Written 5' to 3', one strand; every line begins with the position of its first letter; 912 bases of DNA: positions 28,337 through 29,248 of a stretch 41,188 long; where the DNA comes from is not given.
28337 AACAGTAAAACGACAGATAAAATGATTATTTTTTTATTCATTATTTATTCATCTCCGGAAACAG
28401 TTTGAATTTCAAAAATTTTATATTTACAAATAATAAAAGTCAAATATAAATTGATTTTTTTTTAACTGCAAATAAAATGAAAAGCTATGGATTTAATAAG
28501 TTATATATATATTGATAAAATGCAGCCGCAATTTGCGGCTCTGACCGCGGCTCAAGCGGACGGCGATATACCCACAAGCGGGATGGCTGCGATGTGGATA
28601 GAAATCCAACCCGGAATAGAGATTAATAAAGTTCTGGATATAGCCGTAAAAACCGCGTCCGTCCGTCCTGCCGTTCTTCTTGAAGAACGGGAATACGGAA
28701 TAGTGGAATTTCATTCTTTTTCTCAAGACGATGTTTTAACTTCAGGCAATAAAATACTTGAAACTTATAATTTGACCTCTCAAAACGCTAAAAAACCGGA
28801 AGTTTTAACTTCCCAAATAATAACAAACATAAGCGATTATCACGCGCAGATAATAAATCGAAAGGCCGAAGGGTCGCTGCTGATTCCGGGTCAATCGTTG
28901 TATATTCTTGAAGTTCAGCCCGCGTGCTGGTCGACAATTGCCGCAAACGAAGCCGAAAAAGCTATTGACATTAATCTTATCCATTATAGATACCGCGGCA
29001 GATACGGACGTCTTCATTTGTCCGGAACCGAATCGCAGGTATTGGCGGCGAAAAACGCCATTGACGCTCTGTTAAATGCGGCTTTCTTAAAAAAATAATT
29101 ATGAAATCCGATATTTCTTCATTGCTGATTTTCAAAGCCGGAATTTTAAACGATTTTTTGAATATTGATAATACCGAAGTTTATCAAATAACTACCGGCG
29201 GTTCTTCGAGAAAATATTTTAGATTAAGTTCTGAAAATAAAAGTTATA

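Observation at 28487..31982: Orphan tandem BMC-domain shell-like protein, translationally coupled to an APH-family kinase and glmS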

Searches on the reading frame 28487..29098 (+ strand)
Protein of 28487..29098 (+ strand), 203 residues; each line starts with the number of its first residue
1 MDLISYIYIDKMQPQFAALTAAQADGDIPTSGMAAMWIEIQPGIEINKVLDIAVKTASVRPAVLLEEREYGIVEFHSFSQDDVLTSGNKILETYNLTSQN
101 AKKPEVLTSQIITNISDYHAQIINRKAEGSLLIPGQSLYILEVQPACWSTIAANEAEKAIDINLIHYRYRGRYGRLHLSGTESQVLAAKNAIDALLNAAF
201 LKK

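Call 3: search_protein_families(library=pfam, proteins=[window:28487-29098:+], max_evalue=1)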
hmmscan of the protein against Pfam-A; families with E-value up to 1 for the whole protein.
window:28487-29098:+ (203 aa): 1 family
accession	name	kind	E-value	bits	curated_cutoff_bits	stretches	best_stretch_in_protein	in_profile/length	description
PF00936.24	BMC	-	0.00056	20.3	24.5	1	140-195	4-60/75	BMC domain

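Call 4: search_protein_families(library=ncbifam, proteins=[window:28487-29098:+], max_evalue=1)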
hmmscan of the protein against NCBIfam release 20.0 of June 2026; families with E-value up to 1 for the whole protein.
window:28487-29098:+ (203 aa): 1 family
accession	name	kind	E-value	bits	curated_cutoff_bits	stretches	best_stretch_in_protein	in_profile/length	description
NF053796.1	beta_CO2some_P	equivalog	1.3e-66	224.3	340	1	2-197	4-199/213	beta-carboxysome protein CcmP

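Call 6: find_homologous_proteins(query=window:28487-29098:+, max_evalue=0.001)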
Query window:28487-29098:+ (203 aa): 104 proteins with E <= 0.001 among 560 candidates.
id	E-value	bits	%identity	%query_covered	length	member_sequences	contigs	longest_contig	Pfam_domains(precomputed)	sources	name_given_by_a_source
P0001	2.5e-126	437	100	100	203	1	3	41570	PF27545.1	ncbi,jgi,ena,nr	ncbi:MAG TPA: hypothetical protein PKY81_02110 [bacterium]|nr:hypothetical protein [bacterium]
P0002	1.1e-118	412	100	95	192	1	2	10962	PF27545.1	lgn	-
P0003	3.4e-109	381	85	100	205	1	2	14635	PF27545.1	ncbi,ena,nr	ncbi:hypothetical protein KA977_02290 [Candidatus Dependentiae bacterium]|nr:hypothetical protein [C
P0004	2.0e-101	355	81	97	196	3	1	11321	PF27545.1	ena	-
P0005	3.5e-97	342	77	95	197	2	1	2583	PF27545.1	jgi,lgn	-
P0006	3.0e-92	326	72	97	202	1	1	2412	PF27545.1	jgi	jgi:hypothetical protein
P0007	4.6e-91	322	71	97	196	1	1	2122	PF27545.1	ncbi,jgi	-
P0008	6.4e-81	289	65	97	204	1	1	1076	PF27545.1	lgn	-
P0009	2.1e-77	277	80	78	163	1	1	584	PF27545.1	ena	-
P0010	2.9e-67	244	59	91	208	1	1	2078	PF27545.1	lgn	-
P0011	3.5e-67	244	58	90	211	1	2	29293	PF27545.1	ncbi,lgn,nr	ncbi:hypothetical protein HY522_12080 [bacterium]|nr:hypothetical protein [bacterium]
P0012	9.3e-67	242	77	70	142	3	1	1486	PF27545.1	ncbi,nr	ncbi:MAG TPA: hypothetical protein PLM75_12445, partial [bacterium]|nr:hypothetical protein [bacteri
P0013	3.5e-65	237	59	91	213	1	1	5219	PF27545.1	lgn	-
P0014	3.9e-62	227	54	98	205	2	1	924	PF27545.1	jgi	-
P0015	2.1e-61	225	54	91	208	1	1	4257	PF27545.1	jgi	-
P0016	6.1e-59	217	52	94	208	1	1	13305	PF27545.1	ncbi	ncbi:MAG: hypothetical protein ABEJ65_08840 [bacterium]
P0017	5.1e-57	211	48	95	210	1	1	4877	PF27545.1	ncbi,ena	-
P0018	3.7e-56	208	49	96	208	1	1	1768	PF27545.1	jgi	jgi:hypothetical protein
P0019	1.8e-54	202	48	98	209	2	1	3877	PF27545.1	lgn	-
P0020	3.5e-52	195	48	90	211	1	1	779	PF00936.25,PF27545.1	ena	-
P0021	6.5e-52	194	48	90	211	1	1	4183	PF00936.25,PF27545.1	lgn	-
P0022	1.4e-51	193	48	90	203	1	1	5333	PF00936.25,PF27545.1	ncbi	-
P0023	1.4e-51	193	48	90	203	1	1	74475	PF00936.25,PF27545.1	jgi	-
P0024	2.3e-51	192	48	90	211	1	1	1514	PF00936.25,PF27545.1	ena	-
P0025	2.4e-51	192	50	91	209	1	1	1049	PF00936.25,PF27545.1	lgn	-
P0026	6.3e-51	191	48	90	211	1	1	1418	PF00936.25,PF27545.1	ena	-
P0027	1.2e-50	190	48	90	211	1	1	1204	PF00936.25,PF27545.1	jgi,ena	-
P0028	1.4e-50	190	46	97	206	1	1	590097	PF27545.1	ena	-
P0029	1.5e-50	190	47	96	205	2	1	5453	PF00936.25,PF27545.1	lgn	-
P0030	1.9e-50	189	48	94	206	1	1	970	PF27545.1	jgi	-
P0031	4.6e-50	188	48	94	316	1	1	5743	PF00936.25,PF27545.1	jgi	jgi:hypothetical protein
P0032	5.9e-50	188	48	90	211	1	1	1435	PF00936.25,PF27545.1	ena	-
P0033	8.9e-50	187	46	90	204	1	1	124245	PF00936.25,PF27545.1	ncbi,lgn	-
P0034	9.0e-50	187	46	90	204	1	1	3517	PF00936.25,PF27545.1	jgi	jgi:ethanolamine utilization microcompartment shell protein EutL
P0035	9.4e-50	187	45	96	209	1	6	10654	PF00936.25,PF27545.1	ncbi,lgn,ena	-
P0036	1.0e-49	187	47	96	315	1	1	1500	PF27545.1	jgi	jgi:hypothetical protein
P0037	1.3e-49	187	45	90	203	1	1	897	PF00936.25,PF27545.1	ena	-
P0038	3.0e-49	185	46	98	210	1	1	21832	PF27545.1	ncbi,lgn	ncbi:MAG: hypothetical protein ACOC7U_00425 [Spirochaetota bacterium]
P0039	4.3e-49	185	45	90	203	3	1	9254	PF00936.25,PF27545.1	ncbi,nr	ncbi:MAG: BMC domain-containing protein [Oligoflexia bacterium]|nr:BMC domain-containing protein [Ol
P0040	6.3e-49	184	45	90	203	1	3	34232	PF00936.25,PF27545.1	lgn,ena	-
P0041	6.4e-49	184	45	90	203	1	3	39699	PF00936.25,PF27545.1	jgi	-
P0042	7.1e-49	184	45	97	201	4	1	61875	PF27545.1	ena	-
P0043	3.6e-48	182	43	91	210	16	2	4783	PF27545.1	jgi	jgi:hypothetical protein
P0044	4.5e-48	182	47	94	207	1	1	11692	PF00936.25,PF27545.1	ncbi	-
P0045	1.1e-47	180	44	97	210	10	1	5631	PF27545.1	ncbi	-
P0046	5.6e-47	178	45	97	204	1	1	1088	PF00936.25,PF27545.1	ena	-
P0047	5.9e-47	178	45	97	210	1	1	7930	PF27545.1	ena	-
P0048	9.7e-47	177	44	98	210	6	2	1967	PF27545.1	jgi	jgi:hypothetical protein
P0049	1.6e-46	176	45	97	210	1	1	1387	PF27545.1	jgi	-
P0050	2.1e-46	176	45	94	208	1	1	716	PF27545.1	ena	-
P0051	7.4e-46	174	47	88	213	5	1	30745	PF27545.1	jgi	-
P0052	8.8e-46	174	45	96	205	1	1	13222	PF00936.25,PF27545.1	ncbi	-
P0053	1.4e-45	173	47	88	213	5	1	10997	PF27545.1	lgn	-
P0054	5.3e-44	168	44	96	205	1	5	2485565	PF00936.25,PF27545.1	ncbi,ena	-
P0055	2.5e-43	166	42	97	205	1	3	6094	PF00936.25,PF27545.1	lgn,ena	-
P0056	2.5e-43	166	41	98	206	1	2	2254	PF27545.1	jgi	jgi:hypothetical protein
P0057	2.5e-43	166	41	98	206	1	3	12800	PF27545.1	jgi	jgi:hypothetical protein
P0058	8.6e-43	164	41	97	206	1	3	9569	PF27545.1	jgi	jgi:hypothetical protein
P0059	1.3e-42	164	44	97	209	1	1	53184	PF27545.1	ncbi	-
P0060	2.3e-42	163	43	96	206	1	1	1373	PF27545.1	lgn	-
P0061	2.4e-42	163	43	96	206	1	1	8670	PF27545.1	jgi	-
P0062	2.9e-42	163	41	96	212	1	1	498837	PF27545.1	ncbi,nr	ncbi:MAG: hypothetical protein HY898_12880 [Deltaproteobacteria bacterium]|nr:hypothetical protein [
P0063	3.4e-42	162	42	94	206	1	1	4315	PF27545.1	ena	-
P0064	4.4e-42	162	42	94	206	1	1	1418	PF27545.1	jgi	jgi:hypothetical protein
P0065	5.8e-42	162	42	96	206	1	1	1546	PF27545.1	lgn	-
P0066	6.3e-42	162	41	96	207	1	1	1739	PF27545.1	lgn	-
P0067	6.3e-42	162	41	96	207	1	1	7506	PF27545.1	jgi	jgi:hypothetical protein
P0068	8.6e-42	161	42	96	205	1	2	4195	PF27545.1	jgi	jgi:hypothetical protein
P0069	8.8e-42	161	42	96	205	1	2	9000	PF27545.1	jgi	-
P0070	9.5e-42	161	42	97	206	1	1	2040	PF27545.1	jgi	jgi:hypothetical protein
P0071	1.2e-41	161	44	96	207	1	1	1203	PF27545.1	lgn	-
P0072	1.2e-41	161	44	96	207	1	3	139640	PF27545.1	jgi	-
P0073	1.2e-41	161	42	97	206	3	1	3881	PF27545.1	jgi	jgi:hypothetical protein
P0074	1.4e-41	160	41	96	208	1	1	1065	PF27545.1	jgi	jgi:hypothetical protein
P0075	1.5e-41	160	41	98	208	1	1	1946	PF27545.1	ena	-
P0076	1.7e-41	160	40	94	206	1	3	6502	PF27545.1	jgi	jgi:hypothetical protein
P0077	1.7e-41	160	42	96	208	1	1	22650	PF27545.1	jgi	jgi:hypothetical protein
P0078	1.9e-41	160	42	98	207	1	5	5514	PF27545.1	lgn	-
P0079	2.2e-41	160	43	96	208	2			PF27545.1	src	-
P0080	2.3e-41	160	42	96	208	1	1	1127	PF27545.1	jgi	jgi:hypothetical protein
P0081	2.4e-41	160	42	98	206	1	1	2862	PF27545.1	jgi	jgi:hypothetical protein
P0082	5.0e-41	159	42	96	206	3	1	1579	PF27545.1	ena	-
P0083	5.4e-41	158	41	98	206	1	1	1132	PF27545.1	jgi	-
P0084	7.1e-41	158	42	97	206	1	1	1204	PF27545.1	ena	-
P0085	7.2e-41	158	41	98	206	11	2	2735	PF27545.1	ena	-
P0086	7.3e-41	158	41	98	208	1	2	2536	PF27545.1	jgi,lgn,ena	jgi:hypothetical protein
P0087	1.0e-40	158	41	98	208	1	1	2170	PF27545.1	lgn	-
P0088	1.0e-40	158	41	96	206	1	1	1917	PF27545.1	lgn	-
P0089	1.1e-40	158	41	98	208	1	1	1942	PF27545.1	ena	-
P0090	1.8e-40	157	43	96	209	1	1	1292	PF27545.1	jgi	jgi:hypothetical protein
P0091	2.2e-40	156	41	96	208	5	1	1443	PF27545.1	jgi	jgi:hypothetical protein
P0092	4.4e-40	156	42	97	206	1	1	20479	PF27545.1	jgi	-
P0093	5.7e-40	155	40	96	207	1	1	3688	PF27545.1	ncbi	-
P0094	6.4e-40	155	40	100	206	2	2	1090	PF27545.1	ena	-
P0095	7.8e-40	155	41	98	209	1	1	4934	PF27545.1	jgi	jgi:hypothetical protein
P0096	9.6e-40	154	41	98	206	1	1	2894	PF27545.1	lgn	-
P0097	1.2e-39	154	41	96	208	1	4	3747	PF27545.1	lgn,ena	-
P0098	1.3e-39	154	40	98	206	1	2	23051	PF27545.1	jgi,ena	jgi:hypothetical protein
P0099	3.1e-39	153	41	97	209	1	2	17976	PF27545.1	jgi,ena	jgi:hypothetical protein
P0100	3.9e-39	152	41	97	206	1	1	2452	PF27545.1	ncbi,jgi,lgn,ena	jgi:hypothetical protein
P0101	4.2e-39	152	42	97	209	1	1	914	PF27545.1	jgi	jgi:hypothetical protein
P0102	4.6e-39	152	40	98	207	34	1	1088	PF27545.1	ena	-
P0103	6.7e-39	152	40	98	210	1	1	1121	PF27545.1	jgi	jgi:hypothetical protein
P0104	1.4e-33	134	38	94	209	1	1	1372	PF00936.25,PF27545.1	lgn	-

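Call 7: find_encoding_contigs(protein=P0003, flank=8000, max_places=2)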
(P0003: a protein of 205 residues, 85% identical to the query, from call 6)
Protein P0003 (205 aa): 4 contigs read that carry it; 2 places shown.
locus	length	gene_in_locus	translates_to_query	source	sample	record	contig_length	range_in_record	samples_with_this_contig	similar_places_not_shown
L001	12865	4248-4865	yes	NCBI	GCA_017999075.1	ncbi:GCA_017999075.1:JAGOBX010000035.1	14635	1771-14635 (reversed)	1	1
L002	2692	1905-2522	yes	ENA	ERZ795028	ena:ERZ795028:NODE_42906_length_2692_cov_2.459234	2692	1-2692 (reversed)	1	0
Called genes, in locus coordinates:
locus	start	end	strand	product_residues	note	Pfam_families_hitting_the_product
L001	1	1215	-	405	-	PF16491:Peptidase_M48_N, PF01435:Peptidase_M48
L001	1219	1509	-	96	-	-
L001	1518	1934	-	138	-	PF07238:PilZ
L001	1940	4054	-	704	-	-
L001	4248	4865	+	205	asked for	PF27545:CsoS1D_N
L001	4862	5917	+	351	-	PF01636:APH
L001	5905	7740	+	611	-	PF13522:GATase_6, PF13537:GATase_7, PF01380:SIS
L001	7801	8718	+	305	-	PF00350:Dynamin_N (faint), PF01926:MMR_HSR1, PF02421:FeoB_N, PF04548:AIG1, PF00009:GTP_EFTU, PF16897:MMR_HSR1_Xtn (weak), PF07650:KH_2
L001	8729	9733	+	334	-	PF02424:ApbE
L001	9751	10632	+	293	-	PF00494:SQS_PSY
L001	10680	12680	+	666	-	PF25255:WHD_RNase_II (faint), PF00773:RNB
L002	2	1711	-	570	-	?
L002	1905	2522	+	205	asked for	PF27545:CsoS1D_N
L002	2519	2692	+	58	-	?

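Call 8: find_encoding_contigs(protein=P0011, flank=8000, max_places=2)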
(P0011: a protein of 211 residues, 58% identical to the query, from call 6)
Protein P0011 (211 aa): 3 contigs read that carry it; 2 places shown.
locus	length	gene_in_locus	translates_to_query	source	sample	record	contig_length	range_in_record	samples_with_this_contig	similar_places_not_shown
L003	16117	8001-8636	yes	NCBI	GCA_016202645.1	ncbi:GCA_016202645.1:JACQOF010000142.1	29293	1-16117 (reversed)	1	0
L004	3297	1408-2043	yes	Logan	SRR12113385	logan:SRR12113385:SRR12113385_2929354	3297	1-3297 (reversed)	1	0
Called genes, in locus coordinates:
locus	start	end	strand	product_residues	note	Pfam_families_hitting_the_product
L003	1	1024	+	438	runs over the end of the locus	PF13036:LpoB (weak), PF03783:CsgG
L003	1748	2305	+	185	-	-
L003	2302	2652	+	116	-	-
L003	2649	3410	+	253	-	PF26521:MAFA_adhesin (faint)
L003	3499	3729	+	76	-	PF09720:Unstab_antitox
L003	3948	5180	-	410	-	PF13173:AAA_14, PF13635:DUF4143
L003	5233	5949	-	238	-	PF00535:Glycos_transf_2, PF10111:Glyco_tranf_2_2 (weak), PF13641:Glyco_tranf_2_3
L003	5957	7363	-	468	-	PF01139:RtcB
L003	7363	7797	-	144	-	PF01951:Archease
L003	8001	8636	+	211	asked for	PF27545:CsoS1D_N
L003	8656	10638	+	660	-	PF03030:H_PPase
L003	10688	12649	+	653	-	PF16177:ACAS_N, PF00501:AMP-binding, PF13193:AMP-binding_C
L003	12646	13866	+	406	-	-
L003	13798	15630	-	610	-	PF13176:TPR_7 (faint), PF13424:TPR_12 (faint), PF13428:TPR_14 (faint), PF00515:TPR_1 (weak), PF13414:TPR_11, PF13432:TPR_16, PF14559:TPR_19 (weak), PF07719:TPR_2 (weak), +3 more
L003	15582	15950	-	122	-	PF04241:DUF423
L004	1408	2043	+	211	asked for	PF27545:CsoS1D_N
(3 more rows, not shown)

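Call 9: find_encoding_contigs(protein=P0028, flank=8000, max_places=2)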
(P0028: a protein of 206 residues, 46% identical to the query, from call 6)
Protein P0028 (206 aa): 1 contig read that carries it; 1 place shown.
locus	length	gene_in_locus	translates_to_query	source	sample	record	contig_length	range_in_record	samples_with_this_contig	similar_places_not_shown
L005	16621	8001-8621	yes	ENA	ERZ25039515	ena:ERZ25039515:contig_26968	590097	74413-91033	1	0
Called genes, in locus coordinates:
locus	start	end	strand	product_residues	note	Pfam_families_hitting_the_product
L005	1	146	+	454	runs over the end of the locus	PF06751:EutB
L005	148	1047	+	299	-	PF05985:EutC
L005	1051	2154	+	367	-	-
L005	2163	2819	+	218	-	PF00936:BMC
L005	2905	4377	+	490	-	PF00171:Aldedh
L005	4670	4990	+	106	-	PF00936:BMC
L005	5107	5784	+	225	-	PF01596:Methyltransf_3, PF13578:Methyltransf_24, PF13649:Methyltransf_25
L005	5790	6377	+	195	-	PF06249:EutQ, PF05899:Cupin_3 (weak), PF07883:Cupin_2 (weak)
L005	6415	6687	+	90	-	PF01741:MscL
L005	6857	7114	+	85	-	-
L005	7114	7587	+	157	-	-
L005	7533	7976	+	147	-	PF06723:MreB_Mbl (faint), PF11104:PilM_2, PF14450:FtsA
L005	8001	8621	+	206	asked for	PF27545:CsoS1D_N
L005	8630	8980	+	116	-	-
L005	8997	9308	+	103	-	PF03319:EutN_CcmL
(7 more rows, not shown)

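Call 13: search_solved_structures(query=window:28487-29095:+, max_evalue=0.01, show_alignments=2)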
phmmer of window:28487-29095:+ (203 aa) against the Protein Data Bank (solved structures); distinct sequences matched with E-value up to 0.01: 9.
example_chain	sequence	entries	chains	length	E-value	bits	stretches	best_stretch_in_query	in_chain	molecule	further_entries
6n07_A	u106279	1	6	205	2.4e-54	187.3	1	3-197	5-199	Microcompartments protein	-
5v74_A8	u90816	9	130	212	2.6e-54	187.1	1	3-197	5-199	Microcompartments protein | Microcompartments protein HO-5816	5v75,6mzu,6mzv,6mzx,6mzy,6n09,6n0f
5lsr_A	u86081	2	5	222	8.9e-52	178.9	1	2-196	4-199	CcmP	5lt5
4ht5_A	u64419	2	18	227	9.6e-52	178.8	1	2-196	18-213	CO2 concentrating mechanism protein P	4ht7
5l39_A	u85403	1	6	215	2.8e-43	151.2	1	2-195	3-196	RMM microcompartment shell protein MSM0275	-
7dhq_A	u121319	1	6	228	9.2e-41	143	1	2-196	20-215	Microcompartments protein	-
5v76_A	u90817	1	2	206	4e-39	137.6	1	1-196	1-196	Microcompartments protein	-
5suh_A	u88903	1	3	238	1.4e-36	129.4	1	5-198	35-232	MSM0271 protein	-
3f56_A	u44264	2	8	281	3.8e-35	124.6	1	2-190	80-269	CsoS1D | Carboxysome shell protein CsoS1D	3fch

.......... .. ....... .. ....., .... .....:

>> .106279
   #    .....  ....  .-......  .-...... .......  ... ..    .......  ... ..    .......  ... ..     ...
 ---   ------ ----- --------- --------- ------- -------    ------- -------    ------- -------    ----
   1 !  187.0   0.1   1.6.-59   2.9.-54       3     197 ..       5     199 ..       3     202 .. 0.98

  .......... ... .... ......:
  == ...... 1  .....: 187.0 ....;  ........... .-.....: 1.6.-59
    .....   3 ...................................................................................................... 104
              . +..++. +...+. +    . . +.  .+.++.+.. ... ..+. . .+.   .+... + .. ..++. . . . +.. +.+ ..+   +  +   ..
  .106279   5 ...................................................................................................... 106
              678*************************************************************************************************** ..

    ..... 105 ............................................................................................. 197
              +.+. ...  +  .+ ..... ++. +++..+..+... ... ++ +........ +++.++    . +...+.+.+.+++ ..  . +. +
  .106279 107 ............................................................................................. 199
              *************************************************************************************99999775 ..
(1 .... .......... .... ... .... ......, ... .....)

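Call 16: find_related_loci(query=A2, collection=genome_contigs, flank=10000)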
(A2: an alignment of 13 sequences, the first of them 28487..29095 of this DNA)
Query A2 (203 aa) in genome_contigs; peptide patterns used: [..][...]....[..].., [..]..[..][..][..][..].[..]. (x = any residue, [..] = any of these).
272 stretches matched a pattern; 239 encode a relative of the query (tblastn E <= 1e-3); the best 80 are kept; 80 distinct loci.
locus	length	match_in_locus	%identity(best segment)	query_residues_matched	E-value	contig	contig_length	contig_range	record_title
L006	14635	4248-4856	85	1-203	5e-119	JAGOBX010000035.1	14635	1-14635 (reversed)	Candidatus Dependentiae bacterium isolate Go_SlDig_bin_425 Go_SlDig_11982_length_14635_cov_4.270540, whole genome shotgu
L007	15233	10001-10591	77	1-197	2e-105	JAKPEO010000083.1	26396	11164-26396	MAG: bacterium isolate JPMR_maxbin.121 k141_911124, whole genome shotgun sequence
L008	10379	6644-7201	58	1-185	2e-72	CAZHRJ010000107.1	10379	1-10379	MAG TPA_asm: uncultured bacterium isolate binchicken_co21_210 genome assembly, contig: NODE_5374_length_10379_cov_6.2669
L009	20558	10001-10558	59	1-185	4e-71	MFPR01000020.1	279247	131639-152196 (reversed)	MAG: Candidatus Lindowbacteria bacterium RIFCSPLOWO2_12_FULL_62_27 rifcsplowo2_12_scaffold_26, whole genome shotgun sequ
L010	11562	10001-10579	52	1-193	8e-70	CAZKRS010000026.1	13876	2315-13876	MAG TPA_asm: uncultured bacterium isolate binchicken_co32_498 genome assembly, contig: NODE_7264_length_13876_cov_11.732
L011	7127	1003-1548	58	1-181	5e-68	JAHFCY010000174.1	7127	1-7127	MAG: Candidatus Lindowbacteria bacterium isolate nzgw232 NODE_30936_length_7128_cov_3.721421, whole genome shotgun seque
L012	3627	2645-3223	51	1-193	3e-67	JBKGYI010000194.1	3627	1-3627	MAG: bacterium isolate C1M08_32 NODE_21714_length_3627_cov_3.955487, whole genome shotgun sequence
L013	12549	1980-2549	50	3-192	2e-66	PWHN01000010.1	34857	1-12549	MAG: bacterium isolate T1Sed10_126 T1-Sed10-C782, whole genome shotgun sequence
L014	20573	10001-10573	50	1-191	4e-66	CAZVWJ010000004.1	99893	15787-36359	MAG TPA_asm: uncultured bacterium isolate binchicken_co77_20 genome assembly, contig: NODE_206_length_99893_cov_11.58848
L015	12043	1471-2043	50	1-191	8e-66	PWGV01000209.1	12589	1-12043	MAG: Halobacteroidaceae bacterium isolate T1Sed10_148 T1-Sed10-C5246, whole genome shotgun sequence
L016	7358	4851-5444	47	1-198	2e-65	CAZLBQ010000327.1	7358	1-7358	MAG TPA_asm: uncultured Anaerolineales bacterium isolate binchicken_co60_4 genome assembly, contig: NODE_14717_length_73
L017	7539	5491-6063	50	1-191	3e-65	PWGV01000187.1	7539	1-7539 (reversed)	MAG: Halobacteroidaceae bacterium isolate T1Sed10_148 T1-Sed10-C12219, whole genome shotgun sequence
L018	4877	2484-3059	48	1-192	3e-65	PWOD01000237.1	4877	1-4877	MAG: bacterium isolate CSSed10_354m CS-Sed10-C60706, whole genome shotgun sequence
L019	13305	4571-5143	52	1-191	1e-64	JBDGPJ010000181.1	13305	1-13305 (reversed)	MAG: bacterium isolate DAL-3Gt_29_2_75C1R DAL-3Gt_29_2_75C1R_181, whole genome shotgun sequence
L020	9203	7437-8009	50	1-191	3e-65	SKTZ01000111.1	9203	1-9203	MAG: Bacillota bacterium isolate CSSed162cmA_81 CSSed16-2cmA-29580, whole genome shotgun sequence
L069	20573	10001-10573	41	2-192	2e-50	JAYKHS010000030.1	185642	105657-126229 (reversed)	MAG: Candidatus Sericytochromatia bacterium isolate 243584 NODE_61466281, whole genome shotgun sequence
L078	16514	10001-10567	41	3-191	1e-49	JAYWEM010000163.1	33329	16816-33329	MAG: bacterium isolate GL97_UP_metabinner_3 GL97_UP_metabinner_3_162, whole genome shotgun sequence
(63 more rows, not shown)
